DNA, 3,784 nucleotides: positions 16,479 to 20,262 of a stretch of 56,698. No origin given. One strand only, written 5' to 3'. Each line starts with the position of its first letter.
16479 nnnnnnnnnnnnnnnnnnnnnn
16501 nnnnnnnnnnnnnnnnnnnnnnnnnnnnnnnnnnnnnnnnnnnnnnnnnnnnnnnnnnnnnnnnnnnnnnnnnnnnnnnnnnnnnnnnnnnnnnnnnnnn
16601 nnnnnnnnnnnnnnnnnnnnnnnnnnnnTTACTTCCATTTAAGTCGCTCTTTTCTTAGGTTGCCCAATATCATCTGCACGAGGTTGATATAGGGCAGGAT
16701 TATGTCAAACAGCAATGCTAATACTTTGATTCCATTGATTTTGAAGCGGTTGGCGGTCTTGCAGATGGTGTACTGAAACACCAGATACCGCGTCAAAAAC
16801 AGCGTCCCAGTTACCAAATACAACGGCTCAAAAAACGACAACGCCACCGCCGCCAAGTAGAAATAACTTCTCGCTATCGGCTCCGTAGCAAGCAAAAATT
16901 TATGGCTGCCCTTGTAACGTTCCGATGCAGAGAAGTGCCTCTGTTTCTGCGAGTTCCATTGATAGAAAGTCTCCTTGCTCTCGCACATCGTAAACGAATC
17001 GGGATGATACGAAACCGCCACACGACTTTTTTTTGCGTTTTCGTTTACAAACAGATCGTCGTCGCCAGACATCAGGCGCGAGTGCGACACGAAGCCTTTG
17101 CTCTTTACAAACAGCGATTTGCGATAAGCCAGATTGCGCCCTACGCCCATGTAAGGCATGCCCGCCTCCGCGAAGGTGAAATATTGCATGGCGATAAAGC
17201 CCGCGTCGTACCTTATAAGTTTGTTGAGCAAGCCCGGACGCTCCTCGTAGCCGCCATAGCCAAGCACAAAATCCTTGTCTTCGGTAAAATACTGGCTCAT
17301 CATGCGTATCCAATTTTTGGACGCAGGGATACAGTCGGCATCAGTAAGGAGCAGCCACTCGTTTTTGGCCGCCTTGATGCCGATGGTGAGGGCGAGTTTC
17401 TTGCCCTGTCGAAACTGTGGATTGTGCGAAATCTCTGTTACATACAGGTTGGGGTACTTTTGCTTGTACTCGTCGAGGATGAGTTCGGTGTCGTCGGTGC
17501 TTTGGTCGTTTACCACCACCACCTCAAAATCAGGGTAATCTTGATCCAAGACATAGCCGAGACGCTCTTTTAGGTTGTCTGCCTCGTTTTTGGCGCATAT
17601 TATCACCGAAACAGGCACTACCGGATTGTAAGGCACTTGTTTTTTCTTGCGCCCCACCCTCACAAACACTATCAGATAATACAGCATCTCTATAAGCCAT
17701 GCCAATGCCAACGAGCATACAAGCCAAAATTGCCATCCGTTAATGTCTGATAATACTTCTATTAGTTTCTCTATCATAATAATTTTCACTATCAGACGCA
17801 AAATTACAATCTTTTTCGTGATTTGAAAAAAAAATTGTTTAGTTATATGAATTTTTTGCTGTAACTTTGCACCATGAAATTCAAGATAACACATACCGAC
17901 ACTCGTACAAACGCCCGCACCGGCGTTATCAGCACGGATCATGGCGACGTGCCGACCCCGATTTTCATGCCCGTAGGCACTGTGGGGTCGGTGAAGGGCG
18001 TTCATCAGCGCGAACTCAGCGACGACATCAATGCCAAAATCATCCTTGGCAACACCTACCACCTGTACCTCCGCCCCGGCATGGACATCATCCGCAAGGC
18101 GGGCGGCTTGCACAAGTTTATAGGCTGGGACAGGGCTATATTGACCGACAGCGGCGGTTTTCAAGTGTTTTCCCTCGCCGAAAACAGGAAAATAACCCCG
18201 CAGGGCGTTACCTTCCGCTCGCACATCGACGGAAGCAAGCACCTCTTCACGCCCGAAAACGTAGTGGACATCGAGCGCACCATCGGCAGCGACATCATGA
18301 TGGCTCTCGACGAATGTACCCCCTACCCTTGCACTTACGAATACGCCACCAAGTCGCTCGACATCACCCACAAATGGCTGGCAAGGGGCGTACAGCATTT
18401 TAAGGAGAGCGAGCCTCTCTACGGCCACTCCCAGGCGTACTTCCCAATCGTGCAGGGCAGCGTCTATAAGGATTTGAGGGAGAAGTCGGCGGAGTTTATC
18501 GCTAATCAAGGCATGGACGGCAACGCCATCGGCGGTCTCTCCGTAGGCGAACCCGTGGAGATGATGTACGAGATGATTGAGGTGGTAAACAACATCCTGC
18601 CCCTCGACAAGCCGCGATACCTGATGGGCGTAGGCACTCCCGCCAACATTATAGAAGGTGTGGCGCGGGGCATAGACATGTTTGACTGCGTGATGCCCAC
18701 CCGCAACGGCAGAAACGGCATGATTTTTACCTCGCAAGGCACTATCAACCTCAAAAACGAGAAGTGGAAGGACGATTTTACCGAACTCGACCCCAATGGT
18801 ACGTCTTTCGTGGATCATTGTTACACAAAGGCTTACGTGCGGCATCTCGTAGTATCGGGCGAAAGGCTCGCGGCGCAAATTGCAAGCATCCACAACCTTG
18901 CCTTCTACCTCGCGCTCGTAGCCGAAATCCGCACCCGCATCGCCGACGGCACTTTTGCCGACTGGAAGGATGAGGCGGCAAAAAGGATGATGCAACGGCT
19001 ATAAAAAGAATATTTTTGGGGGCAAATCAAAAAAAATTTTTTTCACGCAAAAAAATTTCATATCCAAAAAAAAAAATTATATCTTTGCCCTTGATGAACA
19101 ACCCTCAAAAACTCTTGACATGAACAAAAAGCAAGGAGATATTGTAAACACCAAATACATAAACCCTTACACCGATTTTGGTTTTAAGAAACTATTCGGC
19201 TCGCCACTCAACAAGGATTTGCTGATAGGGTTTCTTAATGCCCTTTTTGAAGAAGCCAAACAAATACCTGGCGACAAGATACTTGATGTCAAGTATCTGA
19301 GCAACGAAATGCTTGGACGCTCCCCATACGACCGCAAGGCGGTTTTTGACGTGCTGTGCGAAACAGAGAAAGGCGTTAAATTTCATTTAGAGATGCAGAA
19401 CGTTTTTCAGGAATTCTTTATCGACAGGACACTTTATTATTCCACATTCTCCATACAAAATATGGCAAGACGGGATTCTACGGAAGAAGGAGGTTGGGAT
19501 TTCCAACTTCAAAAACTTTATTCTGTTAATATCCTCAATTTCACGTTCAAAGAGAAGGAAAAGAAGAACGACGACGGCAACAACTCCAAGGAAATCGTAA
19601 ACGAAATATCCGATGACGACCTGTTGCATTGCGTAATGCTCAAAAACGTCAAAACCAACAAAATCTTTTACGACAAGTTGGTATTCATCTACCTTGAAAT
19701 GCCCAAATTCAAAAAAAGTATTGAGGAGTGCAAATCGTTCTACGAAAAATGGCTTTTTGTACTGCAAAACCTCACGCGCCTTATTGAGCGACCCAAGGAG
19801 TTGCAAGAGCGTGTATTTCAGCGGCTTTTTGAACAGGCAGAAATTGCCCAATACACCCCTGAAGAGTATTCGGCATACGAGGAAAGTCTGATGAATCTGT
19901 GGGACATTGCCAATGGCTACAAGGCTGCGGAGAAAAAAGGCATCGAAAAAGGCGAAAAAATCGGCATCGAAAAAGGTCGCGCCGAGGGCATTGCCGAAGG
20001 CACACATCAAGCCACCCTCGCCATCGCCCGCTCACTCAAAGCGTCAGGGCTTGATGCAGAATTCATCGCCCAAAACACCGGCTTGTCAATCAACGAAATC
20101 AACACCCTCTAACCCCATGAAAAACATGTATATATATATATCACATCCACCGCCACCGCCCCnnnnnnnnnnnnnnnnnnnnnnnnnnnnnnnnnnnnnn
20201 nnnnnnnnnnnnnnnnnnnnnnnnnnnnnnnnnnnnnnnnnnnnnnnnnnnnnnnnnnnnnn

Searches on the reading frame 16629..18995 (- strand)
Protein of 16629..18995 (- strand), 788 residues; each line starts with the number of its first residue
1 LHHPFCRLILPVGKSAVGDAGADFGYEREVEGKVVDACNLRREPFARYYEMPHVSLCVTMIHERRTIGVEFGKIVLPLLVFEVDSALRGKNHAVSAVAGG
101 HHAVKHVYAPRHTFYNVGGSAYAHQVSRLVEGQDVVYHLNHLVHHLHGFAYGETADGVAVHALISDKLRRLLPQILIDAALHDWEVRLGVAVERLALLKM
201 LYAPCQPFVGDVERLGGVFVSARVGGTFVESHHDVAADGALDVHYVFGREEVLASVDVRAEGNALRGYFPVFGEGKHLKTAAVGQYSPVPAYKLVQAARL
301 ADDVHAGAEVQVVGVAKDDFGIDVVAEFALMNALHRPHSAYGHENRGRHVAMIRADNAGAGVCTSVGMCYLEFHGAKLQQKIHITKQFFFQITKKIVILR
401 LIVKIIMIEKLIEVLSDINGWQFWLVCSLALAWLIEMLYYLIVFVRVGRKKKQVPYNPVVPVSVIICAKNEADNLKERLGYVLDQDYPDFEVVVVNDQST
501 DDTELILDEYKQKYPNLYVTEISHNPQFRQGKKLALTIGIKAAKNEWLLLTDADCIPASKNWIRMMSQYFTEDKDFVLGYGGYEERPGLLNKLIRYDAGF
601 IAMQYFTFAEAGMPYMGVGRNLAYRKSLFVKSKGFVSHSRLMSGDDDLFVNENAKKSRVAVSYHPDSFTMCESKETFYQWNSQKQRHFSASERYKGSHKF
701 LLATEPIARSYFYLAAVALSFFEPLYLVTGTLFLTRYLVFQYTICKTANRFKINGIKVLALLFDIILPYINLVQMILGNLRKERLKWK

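Call 15: search_protein_families(library=pfam, proteins=[window:16629-18995:-], max_evalue=0.00001)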
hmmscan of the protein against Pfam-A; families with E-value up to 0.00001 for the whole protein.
window:16629-18995:- (788 aa): 3 families
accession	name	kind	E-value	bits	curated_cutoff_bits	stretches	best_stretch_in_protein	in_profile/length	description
PF00535.33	Glycos_transf_2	-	6.3e-25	88.5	23.3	1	463-579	1-113/168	Glycosyl transferase family 2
PF13641.12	Glyco_tranf_2_3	-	1.4e-19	71.5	27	1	461-687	2-227/230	Glycosyltransferase like family 2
PF10111.15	Glyco_tranf_2_2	-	5.9e-07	29.7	27.3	1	463-567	1-104/276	Glycosyltransferase like family 2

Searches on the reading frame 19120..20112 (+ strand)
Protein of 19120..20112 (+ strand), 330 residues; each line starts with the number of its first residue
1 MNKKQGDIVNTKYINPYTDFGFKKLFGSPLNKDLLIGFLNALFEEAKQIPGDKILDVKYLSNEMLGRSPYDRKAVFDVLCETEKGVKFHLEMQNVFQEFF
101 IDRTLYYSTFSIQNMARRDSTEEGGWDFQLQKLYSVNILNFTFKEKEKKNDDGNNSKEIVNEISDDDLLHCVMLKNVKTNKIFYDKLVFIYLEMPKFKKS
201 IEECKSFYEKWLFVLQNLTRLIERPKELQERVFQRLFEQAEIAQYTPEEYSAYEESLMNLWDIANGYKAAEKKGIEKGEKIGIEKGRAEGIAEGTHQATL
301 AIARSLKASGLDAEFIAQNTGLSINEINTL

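Call 15: search_protein_families(library=pfam, proteins=[window:19120-20112:+], max_evalue=0.00001)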
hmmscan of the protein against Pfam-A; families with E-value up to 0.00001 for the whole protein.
window:19120-20112:+ (330 aa): 1 family
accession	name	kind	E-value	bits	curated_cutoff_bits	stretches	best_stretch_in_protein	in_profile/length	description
PF12784.13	PDDEXK_2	-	2.2e-57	194.9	27.4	2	16-150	1-126/229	PD-(D/E)XK nuclease family transposase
